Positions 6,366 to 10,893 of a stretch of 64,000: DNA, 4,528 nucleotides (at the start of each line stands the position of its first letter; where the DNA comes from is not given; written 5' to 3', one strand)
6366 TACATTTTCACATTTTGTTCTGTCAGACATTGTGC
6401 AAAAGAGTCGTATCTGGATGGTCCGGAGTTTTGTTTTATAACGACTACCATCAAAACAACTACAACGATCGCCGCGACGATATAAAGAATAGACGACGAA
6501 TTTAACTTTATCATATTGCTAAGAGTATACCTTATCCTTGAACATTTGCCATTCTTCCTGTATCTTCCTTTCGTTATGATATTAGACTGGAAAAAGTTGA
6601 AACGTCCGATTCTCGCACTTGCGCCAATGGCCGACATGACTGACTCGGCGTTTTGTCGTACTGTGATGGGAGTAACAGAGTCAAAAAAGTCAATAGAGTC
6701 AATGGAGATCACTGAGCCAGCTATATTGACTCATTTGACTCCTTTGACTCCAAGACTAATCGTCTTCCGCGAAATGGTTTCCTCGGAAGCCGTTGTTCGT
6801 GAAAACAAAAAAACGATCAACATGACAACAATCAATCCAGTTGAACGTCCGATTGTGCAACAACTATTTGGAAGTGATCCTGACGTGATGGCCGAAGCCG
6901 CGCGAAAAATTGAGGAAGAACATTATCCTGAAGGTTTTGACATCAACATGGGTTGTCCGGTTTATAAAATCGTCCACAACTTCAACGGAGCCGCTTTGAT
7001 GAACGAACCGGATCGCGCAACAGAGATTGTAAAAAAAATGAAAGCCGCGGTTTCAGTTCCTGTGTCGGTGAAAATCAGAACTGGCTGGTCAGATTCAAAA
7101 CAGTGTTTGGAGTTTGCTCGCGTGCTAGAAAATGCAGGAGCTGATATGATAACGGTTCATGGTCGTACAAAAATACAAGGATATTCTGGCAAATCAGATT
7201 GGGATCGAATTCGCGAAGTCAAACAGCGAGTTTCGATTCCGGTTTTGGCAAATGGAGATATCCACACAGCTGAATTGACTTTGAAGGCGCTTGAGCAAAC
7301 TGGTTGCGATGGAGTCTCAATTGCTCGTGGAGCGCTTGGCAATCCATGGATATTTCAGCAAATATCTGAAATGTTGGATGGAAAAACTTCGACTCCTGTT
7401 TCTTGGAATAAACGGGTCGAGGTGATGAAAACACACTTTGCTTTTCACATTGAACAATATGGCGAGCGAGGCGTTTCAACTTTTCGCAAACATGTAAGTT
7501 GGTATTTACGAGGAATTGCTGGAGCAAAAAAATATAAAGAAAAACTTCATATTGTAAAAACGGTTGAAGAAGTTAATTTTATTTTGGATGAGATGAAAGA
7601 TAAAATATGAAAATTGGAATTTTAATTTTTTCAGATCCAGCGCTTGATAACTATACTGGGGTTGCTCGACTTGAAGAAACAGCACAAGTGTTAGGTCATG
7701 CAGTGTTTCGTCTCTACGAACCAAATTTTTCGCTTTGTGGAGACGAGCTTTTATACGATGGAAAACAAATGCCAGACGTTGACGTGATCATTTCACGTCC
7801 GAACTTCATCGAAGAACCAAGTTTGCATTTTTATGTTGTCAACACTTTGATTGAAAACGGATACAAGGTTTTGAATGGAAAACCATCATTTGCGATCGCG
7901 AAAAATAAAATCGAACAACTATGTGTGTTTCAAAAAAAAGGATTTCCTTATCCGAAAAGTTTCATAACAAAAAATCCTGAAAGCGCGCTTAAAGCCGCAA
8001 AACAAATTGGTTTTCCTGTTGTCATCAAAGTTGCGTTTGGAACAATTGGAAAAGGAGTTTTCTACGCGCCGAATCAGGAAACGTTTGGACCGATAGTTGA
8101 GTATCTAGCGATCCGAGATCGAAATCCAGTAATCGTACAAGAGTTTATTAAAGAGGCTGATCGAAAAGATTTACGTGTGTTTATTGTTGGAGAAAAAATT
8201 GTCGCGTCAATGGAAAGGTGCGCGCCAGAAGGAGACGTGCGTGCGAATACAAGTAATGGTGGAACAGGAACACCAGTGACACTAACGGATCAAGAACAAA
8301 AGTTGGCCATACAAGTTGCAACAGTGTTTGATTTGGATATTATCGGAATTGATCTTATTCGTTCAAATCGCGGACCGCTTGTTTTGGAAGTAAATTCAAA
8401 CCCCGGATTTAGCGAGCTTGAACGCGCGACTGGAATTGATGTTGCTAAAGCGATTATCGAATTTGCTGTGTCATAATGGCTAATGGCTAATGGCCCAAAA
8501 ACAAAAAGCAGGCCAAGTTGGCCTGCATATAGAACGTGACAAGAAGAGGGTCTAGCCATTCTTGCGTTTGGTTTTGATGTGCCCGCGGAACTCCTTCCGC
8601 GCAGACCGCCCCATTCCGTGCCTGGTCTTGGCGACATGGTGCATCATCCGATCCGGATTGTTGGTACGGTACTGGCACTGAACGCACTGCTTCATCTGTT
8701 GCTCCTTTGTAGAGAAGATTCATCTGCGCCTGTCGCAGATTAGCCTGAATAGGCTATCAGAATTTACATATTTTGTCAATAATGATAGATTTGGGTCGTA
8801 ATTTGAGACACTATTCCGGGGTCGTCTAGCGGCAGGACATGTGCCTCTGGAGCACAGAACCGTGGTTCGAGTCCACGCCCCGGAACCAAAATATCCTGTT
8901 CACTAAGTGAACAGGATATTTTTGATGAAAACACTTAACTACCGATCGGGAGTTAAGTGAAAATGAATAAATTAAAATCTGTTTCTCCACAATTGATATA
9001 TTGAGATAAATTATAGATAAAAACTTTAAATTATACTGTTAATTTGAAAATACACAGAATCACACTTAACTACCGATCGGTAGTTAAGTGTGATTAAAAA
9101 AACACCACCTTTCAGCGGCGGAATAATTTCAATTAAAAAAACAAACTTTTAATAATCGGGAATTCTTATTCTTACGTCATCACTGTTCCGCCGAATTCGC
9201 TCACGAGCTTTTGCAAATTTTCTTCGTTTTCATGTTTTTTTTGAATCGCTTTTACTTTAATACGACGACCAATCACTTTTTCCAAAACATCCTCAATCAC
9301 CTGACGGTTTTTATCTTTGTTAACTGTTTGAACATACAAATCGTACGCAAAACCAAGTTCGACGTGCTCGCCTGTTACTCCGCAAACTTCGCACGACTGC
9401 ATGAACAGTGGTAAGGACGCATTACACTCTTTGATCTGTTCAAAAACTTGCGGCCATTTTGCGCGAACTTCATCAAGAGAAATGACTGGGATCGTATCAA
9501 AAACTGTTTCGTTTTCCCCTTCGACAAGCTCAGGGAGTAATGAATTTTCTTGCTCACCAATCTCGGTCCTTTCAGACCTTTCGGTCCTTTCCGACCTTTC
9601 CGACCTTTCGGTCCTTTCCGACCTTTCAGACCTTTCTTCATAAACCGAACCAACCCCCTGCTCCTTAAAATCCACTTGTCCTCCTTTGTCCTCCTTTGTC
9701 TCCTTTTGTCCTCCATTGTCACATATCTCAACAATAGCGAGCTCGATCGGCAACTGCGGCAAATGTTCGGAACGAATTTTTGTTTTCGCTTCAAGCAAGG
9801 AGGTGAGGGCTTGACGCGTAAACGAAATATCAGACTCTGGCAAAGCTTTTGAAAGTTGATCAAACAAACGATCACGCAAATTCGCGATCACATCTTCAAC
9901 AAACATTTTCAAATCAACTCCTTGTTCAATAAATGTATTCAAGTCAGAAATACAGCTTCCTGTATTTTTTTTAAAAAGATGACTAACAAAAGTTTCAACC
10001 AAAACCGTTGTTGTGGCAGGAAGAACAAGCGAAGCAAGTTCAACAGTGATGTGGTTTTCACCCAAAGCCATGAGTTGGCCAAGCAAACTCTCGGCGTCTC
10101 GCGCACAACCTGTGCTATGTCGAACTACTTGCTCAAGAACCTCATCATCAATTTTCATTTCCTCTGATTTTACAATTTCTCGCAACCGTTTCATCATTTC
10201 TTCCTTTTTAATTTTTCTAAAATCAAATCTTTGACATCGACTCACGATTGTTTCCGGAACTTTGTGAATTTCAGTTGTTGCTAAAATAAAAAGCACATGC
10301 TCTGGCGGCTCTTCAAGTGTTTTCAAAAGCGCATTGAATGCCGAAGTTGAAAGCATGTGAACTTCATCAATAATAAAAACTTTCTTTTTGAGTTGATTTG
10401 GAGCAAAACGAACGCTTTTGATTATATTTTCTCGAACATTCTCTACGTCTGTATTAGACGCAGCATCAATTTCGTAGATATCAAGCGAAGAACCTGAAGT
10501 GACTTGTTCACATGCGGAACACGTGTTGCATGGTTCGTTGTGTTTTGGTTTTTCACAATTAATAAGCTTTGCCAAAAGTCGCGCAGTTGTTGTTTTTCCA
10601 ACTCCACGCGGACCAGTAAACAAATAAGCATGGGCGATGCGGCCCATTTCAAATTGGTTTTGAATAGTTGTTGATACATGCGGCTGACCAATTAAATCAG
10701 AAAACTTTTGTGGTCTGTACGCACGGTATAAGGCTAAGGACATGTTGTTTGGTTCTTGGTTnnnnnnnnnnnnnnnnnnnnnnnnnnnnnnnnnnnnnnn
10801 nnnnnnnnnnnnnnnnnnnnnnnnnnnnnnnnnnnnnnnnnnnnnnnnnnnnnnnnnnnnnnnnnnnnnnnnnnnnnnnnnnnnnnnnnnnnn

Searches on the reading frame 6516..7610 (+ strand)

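Call 28: search_protein_families(library=pfam, proteins=[window:6516-7610:+])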
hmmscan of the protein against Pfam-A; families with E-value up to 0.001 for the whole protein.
window:6516-7610:+ (364 aa): 5 families
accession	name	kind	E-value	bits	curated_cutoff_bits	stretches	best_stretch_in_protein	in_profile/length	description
PF01207.24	Dus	-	1.1e-86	291.2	20.4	1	35-354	2-299/311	Dihydrouridine synthase (Dus)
PF01180.27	DHO_dh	-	3.6e-06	26.8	27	1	109-287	93-287/291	Dihydroorotate dehydrogenase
PF01680.23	SOR_SNZ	-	1.6e-05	25.2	27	0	199-263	24-92/207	SOR/SNZ family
PF13714.12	PEP_mutase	-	2.5e-05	24.4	31.5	0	201-272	163-223/240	Phosphoenolpyruvate phosphomutase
PF00977.27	His_biosynth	-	0.0004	20.3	23.6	0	193-288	27-120/228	Histidine biosynthesis protein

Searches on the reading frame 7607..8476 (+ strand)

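Call 28: search_protein_families(library=pfam, proteins=[window:7607-8476:+])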
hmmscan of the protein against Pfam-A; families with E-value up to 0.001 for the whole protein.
window:7607-8476:+ (289 aa): 8 families
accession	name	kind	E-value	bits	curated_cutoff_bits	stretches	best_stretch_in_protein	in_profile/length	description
PF08443.16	RimK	-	1.2e-49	168.9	21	1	98-285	1-186/188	RimK-like ATP-grasp domain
PF02955.21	GSH-S_ATP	-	4.5e-19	69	23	1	115-274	12-173/175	Prokaryotic glutathione synthetase, ATP-grasp domain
PF02786.22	CPSase_L_D2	-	3.9e-08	33.5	19.8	1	109-165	10-68/211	Carbamoyl-phosphate synthase L chain, ATP binding domain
PF14397.11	ATPgrasp_ST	-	1.5e-07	31.4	31.4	1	220-272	208-262/278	Sugar-transfer associated ATP-grasp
PF02655.19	ATP-grasp_3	-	2.2e-07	31.6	23.2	1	98-264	1-155/160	ATP-grasp domain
PF02222.28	ATP-grasp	-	3.7e-06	27.1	27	1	108-182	3-77/179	ATP-grasp domain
PF07478.18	Dala_Dala_lig_C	-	2.5e-05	24.3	24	1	123-271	23-181/204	D-ala D-ala ligase C-terminus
PF13549.11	ATP-grasp_5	-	4.6e-05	23.3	27.6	1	103-144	14-55/221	ATP-grasp domain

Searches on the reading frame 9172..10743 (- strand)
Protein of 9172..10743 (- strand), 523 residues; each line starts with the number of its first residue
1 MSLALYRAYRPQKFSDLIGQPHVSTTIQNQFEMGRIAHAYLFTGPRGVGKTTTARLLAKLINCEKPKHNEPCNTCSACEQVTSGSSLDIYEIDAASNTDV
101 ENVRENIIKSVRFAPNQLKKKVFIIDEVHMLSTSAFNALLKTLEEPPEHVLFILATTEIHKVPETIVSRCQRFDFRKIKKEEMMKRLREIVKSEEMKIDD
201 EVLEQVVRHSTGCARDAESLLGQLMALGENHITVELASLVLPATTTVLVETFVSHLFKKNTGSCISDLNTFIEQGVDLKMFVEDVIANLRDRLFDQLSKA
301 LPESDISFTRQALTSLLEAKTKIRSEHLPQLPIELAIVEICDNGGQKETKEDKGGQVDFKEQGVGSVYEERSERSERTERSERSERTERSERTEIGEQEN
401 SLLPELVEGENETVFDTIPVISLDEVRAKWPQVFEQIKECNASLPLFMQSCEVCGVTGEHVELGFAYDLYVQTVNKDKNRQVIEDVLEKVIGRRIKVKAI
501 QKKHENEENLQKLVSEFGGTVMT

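Call 28: search_protein_families(library=pfam, proteins=[window:9172-10743:-])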
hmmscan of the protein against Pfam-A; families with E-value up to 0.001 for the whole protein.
window:9172-10743:- (523 aa): 11 families
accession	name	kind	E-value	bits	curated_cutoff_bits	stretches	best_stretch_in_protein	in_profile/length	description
PF13177.12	DNA_pol3_delta2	-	8.4e-47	159.6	27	1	19-178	1-160/161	DNA polymerase III, delta subunit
PF00004.35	AAA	-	5.6e-15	56.4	21.2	1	41-173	2-126/131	ATPase family associated with various cellular activities (AAA)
PF07728.20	AAA_5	-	2.9e-09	37.5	22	1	41-148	3-95/139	AAA domain (dynein-related subfamily)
PF13401.12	AAA_22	-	2.3e-08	34.8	27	1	40-155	8-121/130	AAA domain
PF13604.12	AAA_30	-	7.5e-07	29.5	27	1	41-153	22-122/191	AAA domain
PF20964.2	DnaX_C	-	8e-07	29.5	26.2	1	420-499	6-85/113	DNA polymerase III subunit tau, C-terminal domain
PF22608.2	DNAX_ATPase_lid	-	8.5e-07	29.1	27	1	185-229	4-48/49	DNA polymerase III clamp loader subunit, ATPase lid domain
PF13173.12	AAA_14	-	2.2e-06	28.1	27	1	39-154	4-95/129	AAA domain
PF13245.12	AAA_19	-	2.6e-06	28.1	25.1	1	39-153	13-123/134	AAA domain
PF05496.18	RuvB_N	-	8.8e-06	26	27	0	10-64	2-60/159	Holliday junction DNA helicase RuvB P-loop domain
PF13191.12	AAA_16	-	3.4e-05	24.8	32.6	0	34-153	22-167/167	AAA ATPase domain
